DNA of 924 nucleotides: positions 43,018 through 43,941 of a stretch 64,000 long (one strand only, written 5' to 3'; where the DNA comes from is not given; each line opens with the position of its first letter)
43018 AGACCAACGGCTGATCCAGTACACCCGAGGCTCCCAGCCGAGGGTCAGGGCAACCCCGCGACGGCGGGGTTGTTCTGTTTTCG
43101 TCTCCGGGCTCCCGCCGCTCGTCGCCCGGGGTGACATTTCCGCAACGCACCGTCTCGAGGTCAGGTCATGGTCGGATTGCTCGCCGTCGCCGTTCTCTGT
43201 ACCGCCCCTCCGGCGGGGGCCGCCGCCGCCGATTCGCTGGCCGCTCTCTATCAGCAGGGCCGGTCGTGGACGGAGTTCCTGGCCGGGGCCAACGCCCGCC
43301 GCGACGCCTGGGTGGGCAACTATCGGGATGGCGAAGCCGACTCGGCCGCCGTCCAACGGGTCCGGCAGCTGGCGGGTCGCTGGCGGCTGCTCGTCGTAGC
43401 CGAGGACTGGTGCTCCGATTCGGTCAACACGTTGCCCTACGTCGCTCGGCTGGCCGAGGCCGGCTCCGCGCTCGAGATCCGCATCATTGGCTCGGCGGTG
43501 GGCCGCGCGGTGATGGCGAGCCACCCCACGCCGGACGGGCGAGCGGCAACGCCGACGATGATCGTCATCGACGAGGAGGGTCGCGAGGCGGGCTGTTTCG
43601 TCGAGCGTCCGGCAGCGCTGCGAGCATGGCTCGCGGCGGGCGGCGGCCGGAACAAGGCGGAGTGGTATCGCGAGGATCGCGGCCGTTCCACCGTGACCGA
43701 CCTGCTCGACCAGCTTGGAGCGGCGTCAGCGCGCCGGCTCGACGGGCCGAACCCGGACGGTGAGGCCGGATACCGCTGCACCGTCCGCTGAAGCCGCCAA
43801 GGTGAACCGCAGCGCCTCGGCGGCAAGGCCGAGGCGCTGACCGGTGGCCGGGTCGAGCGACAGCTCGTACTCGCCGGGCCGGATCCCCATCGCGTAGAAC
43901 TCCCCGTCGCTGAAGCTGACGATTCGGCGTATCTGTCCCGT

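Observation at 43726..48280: Sigma-54-driven four-gene Csu/DUF4402-like chaperone-usher fimbrial operon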

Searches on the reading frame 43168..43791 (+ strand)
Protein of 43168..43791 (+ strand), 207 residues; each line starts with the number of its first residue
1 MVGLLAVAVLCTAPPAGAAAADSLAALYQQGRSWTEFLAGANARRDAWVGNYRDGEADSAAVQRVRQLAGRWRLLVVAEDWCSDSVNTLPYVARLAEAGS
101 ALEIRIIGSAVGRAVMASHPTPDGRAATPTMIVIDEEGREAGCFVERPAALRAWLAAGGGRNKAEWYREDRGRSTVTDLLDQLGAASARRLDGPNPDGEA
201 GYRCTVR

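Call 28: search_protein_families(library=pfam, proteins=[window:43168-43791:+], max_evalue=0.01)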
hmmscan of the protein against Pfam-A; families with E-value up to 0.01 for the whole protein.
window:43168-43791:+ (207 aa): 1 family
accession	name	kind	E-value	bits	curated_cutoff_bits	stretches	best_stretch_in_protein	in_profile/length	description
PF14595.12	Thioredoxin_9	-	2.7e-25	89.2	25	1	31-156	1-126/129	Thioredoxin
